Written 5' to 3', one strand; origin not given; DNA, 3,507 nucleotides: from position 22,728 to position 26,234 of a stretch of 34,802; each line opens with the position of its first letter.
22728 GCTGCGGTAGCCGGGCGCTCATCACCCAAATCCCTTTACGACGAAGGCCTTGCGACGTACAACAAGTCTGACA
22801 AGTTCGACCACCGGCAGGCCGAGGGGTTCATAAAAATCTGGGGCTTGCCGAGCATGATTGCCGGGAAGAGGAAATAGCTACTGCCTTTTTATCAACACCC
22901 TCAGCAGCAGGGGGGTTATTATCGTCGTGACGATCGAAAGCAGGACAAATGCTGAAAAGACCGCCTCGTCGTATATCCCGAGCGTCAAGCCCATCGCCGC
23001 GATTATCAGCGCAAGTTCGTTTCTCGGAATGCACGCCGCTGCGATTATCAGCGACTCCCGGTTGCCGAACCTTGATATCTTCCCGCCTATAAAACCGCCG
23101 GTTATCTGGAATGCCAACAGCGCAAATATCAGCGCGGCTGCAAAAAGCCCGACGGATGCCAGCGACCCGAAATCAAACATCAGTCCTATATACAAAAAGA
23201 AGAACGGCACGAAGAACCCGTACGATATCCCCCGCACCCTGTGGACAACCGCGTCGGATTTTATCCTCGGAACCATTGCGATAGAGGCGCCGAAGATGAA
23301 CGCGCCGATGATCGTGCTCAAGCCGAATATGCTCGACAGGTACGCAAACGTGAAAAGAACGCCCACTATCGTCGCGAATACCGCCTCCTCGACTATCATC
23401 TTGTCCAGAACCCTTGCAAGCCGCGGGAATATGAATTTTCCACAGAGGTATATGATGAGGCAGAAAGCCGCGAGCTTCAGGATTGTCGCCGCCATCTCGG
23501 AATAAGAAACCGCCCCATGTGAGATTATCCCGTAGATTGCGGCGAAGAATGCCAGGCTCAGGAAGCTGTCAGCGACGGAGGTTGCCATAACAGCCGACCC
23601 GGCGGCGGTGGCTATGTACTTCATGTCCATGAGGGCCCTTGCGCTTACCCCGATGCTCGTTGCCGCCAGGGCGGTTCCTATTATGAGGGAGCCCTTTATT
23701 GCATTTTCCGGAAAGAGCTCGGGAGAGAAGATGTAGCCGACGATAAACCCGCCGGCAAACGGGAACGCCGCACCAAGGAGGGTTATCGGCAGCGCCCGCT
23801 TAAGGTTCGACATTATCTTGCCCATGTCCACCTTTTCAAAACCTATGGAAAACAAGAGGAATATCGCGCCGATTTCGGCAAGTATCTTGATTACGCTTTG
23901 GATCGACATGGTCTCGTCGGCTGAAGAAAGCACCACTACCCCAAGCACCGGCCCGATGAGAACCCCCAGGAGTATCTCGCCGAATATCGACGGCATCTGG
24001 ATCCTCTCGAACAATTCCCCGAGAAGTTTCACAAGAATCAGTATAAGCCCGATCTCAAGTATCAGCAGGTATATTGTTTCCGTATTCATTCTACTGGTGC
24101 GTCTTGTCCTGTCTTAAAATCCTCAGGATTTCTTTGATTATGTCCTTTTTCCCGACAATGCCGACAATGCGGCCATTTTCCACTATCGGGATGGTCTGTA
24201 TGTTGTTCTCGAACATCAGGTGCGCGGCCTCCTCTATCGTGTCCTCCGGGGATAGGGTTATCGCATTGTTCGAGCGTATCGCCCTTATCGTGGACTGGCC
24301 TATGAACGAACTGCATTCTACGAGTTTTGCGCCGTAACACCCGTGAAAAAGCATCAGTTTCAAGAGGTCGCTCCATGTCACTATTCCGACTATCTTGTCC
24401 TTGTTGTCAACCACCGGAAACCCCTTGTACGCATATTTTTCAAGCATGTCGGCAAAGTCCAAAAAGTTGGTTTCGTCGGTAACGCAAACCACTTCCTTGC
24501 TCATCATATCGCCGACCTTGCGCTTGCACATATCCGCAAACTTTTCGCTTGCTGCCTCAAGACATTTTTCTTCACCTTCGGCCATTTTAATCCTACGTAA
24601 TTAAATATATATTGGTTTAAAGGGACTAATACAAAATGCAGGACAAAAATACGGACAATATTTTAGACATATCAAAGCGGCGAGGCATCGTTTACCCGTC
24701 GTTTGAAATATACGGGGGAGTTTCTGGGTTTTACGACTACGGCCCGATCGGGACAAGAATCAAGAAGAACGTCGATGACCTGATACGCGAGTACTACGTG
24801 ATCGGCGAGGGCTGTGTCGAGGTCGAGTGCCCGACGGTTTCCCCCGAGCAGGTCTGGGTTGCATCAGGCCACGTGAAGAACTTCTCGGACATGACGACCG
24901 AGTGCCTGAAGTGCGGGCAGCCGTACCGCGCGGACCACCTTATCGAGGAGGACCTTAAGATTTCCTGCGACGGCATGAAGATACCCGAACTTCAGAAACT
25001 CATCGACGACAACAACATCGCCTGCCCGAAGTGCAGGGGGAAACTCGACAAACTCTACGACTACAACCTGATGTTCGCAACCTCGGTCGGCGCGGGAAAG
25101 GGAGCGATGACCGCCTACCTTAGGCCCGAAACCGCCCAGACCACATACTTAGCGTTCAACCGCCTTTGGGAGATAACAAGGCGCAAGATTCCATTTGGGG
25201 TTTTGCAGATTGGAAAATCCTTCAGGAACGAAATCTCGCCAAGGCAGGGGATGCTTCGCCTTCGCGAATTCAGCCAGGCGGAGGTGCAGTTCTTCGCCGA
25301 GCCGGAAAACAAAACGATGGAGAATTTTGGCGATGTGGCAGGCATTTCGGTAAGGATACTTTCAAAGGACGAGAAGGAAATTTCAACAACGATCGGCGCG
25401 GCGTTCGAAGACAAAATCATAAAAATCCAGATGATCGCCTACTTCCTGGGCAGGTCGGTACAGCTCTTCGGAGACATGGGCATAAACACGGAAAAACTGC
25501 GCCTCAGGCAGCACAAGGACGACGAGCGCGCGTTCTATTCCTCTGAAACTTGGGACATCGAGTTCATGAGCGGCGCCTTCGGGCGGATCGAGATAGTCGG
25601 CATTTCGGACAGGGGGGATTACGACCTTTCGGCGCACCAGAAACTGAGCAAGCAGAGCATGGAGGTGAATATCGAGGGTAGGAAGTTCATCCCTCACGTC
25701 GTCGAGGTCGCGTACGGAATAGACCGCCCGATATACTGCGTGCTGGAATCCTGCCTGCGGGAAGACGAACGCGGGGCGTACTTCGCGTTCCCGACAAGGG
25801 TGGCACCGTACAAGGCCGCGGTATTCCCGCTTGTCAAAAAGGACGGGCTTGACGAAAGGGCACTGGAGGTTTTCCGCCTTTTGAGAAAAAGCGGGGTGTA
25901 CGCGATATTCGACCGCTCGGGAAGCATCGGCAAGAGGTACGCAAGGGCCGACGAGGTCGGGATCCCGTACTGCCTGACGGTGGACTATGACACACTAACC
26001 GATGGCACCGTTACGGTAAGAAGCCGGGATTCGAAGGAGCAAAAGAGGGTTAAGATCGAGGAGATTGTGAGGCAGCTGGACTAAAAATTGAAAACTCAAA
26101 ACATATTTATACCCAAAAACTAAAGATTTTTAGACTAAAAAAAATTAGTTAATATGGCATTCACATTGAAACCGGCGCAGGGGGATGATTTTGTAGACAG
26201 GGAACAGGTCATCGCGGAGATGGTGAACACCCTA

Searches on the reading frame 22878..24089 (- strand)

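Call 47: search_protein_families(library=pfam, proteins=[window:22878-24089:-], max_evalue=0.001)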
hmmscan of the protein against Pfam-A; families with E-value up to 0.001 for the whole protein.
window:22878-24089:- (403 aa): 1 family
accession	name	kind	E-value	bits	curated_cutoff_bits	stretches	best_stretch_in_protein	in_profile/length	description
PF00999.27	Na_H_Exchanger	-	6.7e-49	167.2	26.2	1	16-399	3-372/375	Sodium/hydrogen exchanger, transmembrane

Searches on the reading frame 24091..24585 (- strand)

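Call 47: search_protein_families(library=pfam, proteins=[window:24091-24585:-], max_evalue=0.001)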
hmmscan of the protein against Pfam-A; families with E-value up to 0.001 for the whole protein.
window:24091-24585:- (164 aa): 1 family
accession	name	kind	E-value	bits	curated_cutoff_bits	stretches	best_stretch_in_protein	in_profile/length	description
PF00571.33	CBS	-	1e-30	106.2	24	2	101-154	2-56/57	CBS domain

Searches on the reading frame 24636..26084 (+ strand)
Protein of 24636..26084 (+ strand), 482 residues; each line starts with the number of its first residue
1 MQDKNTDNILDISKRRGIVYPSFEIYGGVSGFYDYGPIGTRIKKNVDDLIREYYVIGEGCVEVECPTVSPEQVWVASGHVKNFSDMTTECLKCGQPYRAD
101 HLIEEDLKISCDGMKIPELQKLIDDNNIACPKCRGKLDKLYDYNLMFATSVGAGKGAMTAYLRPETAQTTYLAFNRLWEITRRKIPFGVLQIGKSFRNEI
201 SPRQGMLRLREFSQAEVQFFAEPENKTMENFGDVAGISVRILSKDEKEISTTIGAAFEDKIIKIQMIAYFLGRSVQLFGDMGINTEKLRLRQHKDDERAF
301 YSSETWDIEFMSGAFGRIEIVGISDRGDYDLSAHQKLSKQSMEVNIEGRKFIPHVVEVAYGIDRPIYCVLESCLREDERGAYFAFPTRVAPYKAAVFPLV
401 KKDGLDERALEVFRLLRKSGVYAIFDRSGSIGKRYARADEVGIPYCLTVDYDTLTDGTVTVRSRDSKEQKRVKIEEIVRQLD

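Call 47: search_protein_families(library=pfam, proteins=[window:24636-26084:+], max_evalue=0.001)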
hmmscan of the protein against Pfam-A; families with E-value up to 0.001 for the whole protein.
window:24636-26084:+ (482 aa): 2 families
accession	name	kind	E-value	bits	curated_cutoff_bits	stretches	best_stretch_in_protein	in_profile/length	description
PF03129.25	HGTP_anticodon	-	1.2e-23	83.5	21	1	393-480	1-90/94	Anticodon binding domain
PF00587.30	tRNA-synt_2b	-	6.3e-13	49.6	29.3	1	160-372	11-178/179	tRNA synthetase class II core domain (G, H, P, S and T)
